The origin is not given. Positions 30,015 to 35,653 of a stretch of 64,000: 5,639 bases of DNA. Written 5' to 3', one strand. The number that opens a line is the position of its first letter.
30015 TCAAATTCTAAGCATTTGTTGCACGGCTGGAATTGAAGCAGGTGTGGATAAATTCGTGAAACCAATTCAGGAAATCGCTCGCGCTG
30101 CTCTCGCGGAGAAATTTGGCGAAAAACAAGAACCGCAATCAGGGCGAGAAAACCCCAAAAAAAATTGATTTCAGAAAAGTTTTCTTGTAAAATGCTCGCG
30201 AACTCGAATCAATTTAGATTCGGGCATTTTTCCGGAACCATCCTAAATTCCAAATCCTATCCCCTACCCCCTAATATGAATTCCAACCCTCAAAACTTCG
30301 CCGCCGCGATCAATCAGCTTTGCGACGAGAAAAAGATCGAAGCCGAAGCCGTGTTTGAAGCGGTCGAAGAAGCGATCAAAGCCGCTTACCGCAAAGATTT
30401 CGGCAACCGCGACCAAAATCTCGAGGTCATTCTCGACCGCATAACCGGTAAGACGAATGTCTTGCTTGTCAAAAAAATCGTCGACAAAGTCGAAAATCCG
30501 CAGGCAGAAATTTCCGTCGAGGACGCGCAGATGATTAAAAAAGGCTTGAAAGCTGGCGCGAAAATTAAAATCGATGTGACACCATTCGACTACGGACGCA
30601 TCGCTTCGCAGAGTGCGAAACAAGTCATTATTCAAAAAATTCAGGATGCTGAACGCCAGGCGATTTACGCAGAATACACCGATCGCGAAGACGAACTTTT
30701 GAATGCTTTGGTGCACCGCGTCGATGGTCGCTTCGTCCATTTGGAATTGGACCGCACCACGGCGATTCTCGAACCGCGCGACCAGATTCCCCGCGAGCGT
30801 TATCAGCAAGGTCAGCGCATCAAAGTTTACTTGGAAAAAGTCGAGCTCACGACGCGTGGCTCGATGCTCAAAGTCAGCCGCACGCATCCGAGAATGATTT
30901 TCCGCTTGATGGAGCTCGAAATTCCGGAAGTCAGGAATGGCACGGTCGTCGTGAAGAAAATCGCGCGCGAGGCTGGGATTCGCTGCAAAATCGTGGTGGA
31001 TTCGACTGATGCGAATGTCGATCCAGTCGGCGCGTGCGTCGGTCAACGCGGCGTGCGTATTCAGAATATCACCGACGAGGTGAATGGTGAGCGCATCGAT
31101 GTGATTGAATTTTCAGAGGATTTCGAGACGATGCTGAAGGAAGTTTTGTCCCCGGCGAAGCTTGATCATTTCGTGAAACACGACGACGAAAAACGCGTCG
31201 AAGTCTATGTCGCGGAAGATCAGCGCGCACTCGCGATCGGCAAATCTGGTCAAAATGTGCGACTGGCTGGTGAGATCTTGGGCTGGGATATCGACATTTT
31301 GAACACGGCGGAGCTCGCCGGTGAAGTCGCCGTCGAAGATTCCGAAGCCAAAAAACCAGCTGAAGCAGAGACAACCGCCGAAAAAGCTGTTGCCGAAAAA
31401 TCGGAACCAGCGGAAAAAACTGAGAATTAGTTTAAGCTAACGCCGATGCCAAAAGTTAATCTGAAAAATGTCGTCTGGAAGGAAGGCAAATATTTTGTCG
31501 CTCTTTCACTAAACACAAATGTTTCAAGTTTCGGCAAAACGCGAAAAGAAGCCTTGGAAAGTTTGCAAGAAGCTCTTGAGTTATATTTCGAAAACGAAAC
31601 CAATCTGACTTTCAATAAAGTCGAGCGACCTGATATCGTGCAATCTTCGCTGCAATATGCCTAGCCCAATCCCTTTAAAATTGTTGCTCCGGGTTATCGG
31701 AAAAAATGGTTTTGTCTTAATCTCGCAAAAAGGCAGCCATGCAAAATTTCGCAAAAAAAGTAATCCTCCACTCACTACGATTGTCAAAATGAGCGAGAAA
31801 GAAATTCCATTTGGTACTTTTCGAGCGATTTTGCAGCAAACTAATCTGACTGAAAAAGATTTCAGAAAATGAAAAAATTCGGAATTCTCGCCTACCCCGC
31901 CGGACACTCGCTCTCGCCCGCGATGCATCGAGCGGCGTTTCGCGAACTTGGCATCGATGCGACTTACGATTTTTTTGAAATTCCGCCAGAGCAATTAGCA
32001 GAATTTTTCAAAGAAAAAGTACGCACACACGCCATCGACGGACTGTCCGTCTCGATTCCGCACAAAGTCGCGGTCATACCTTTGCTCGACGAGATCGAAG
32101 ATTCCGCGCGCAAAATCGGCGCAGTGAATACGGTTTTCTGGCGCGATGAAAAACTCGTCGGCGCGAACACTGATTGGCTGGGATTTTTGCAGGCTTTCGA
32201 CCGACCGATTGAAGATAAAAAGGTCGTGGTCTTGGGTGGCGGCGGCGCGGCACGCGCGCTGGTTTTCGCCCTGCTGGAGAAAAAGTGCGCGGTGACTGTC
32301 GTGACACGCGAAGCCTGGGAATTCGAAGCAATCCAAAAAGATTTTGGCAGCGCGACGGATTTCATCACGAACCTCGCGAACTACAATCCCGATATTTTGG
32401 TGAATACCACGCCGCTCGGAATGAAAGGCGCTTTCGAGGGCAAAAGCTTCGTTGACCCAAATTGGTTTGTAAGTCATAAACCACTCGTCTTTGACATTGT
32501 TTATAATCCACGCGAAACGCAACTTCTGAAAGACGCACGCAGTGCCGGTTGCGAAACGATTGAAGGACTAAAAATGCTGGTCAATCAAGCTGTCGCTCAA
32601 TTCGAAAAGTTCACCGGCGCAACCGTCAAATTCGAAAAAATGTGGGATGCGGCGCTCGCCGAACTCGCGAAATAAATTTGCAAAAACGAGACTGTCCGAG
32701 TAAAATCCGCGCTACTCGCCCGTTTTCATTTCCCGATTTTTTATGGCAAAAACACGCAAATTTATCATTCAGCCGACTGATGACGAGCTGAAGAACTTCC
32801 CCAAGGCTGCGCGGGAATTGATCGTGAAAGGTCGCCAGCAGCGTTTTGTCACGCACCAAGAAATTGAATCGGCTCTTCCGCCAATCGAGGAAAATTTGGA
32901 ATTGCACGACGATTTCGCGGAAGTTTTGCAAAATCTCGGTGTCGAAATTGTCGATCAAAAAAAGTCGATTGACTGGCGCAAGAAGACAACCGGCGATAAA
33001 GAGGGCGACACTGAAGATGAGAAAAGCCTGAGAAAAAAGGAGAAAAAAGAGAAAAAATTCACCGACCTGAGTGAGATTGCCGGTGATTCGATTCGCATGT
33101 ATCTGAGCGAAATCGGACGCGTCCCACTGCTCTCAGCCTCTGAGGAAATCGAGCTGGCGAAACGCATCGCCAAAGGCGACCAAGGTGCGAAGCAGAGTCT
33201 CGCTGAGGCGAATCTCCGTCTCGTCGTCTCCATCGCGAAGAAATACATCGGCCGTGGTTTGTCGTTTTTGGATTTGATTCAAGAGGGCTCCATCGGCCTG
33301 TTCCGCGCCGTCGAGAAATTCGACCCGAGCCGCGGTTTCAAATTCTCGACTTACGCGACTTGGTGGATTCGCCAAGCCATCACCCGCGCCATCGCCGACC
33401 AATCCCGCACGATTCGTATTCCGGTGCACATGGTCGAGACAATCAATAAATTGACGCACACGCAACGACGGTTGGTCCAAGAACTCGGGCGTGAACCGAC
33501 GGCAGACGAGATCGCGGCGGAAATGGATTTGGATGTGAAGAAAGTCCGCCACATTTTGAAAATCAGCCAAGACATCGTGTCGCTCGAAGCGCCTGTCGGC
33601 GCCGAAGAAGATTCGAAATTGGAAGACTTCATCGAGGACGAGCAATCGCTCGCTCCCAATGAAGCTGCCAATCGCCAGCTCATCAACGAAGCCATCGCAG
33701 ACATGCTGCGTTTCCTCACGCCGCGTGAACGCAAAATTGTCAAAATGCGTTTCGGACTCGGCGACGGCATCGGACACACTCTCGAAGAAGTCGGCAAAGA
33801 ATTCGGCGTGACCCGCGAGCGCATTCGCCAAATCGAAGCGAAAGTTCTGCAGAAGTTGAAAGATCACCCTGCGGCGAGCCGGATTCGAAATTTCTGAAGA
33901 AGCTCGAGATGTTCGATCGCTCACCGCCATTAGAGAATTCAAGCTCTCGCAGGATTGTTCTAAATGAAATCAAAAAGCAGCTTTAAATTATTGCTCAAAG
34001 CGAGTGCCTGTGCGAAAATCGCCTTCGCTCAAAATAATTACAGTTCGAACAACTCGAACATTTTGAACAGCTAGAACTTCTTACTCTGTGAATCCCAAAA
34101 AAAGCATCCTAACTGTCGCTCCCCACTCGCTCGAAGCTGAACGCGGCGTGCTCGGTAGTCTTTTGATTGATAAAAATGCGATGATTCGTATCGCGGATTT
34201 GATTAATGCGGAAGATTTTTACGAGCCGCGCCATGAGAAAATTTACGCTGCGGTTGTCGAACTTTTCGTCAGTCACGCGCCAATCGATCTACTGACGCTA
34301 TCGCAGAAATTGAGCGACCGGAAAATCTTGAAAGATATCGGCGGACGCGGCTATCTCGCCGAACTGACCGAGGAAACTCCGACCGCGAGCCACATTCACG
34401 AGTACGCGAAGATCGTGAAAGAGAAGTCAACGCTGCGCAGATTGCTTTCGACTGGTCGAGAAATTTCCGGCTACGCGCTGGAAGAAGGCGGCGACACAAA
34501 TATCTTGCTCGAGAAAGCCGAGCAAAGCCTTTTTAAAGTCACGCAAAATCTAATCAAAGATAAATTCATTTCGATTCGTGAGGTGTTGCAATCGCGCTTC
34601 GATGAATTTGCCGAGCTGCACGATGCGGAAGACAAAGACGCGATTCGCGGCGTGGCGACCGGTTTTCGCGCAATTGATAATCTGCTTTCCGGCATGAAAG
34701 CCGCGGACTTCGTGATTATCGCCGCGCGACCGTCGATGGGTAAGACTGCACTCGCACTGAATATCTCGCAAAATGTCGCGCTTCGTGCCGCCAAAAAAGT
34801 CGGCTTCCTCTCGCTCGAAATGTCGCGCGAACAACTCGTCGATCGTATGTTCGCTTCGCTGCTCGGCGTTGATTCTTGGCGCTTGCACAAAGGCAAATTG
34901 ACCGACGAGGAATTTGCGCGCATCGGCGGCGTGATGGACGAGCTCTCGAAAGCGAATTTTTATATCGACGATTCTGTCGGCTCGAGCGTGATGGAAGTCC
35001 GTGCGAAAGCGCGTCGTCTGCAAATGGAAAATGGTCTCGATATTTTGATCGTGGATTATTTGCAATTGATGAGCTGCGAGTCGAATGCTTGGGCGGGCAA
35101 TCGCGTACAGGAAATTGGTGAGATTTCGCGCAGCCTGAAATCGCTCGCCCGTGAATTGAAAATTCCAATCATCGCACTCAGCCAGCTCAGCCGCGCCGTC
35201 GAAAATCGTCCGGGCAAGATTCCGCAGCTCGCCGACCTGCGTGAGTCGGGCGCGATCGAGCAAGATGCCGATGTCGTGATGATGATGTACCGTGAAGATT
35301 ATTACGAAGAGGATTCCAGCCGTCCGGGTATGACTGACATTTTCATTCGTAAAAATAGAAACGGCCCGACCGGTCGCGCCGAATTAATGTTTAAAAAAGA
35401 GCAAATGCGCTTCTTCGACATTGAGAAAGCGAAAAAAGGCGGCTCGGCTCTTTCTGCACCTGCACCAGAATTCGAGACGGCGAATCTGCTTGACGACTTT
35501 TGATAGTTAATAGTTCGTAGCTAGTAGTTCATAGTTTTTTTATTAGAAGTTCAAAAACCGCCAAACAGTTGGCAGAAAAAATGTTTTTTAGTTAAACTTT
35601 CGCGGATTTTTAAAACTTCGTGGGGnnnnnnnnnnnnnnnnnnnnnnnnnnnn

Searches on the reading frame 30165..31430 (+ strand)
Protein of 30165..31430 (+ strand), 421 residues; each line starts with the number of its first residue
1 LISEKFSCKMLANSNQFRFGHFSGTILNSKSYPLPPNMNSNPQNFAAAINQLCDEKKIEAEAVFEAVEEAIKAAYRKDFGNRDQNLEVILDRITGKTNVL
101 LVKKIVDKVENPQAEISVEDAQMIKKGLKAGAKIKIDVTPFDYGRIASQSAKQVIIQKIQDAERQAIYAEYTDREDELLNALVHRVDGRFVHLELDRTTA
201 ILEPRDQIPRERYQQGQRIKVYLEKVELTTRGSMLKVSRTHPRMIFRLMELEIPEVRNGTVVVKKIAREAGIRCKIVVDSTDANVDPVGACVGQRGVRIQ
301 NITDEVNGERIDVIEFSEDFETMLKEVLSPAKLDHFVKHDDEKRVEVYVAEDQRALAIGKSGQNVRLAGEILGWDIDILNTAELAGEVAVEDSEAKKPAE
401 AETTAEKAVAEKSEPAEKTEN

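Call 52: search_protein_families(library=pfam, proteins=[window:30165-31430:+], max_evalue=0.00001)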
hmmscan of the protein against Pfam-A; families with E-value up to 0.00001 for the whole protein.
window:30165-31430:+ (421 aa): 2 families
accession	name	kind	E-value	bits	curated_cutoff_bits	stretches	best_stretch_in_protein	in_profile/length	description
PF08529.16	NusA_N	-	2.6e-33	115.2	23.8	1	45-165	2-119/119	NusA N-terminal domain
PF13184.12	KH_5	-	1.6e-24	86.3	27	1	270-333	1-64/69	NusA-like KH domain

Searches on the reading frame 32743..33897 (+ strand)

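Call 52: search_protein_families(library=pfam, proteins=[window:32743-33897:+], max_evalue=0.00001)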
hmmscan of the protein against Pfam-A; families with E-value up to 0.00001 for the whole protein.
window:32743-33897:+ (384 aa): 5 families
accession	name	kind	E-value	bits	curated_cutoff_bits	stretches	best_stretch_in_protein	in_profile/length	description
PF04539.22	Sigma70_r3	-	2.9e-26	91.8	25.3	1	232-308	1-77/78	Sigma-70 region 3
PF04542.20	Sigma70_r2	-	1e-24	86.5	24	1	153-223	1-71/71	Sigma-70 region 2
PF04545.22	Sigma70_r4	-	6.7e-18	64.4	24.1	1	325-373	5-49/50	Sigma-70, region 4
PF00140.25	Sigma70_r1_2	-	2.3e-17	63.1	22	1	115-147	1-33/34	Sigma-70 factor, region 1.2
PF03979.19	Sigma70_r1_1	-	1.6e-11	44.4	22.5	1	22-93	6-78/81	Sigma-70 factor, region 1.1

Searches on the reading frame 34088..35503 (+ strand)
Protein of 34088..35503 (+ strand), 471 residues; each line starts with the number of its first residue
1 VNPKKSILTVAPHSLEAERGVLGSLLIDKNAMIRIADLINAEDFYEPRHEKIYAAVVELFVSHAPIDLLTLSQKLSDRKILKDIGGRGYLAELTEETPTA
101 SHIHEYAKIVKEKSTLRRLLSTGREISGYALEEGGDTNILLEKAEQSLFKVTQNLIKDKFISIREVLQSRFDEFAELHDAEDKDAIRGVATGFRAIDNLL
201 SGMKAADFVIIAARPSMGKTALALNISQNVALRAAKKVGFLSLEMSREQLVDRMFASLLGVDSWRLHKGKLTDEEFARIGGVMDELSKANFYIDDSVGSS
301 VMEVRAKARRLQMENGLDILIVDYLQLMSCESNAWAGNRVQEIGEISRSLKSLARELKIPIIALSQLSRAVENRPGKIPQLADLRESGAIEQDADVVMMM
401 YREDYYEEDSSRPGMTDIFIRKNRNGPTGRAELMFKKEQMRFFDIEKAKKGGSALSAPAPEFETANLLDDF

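Call 52: search_protein_families(library=pfam, proteins=[window:34088-35503:+], max_evalue=0.00001)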
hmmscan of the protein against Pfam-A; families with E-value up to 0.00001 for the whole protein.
window:34088-35503:+ (471 aa): 3 families
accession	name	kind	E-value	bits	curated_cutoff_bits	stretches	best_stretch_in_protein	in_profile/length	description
PF03796.21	DnaB_C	-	2.2e-100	335.7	27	1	188-443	1-254/255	DnaB-like helicase C terminal domain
PF00772.26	DnaB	-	1.5e-33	115.4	23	1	11-112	2-103/103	DnaB-like helicase N terminal domain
PF13481.12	AAA_25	-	2.3e-08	34.3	27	1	188-366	14-189/195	AAA domain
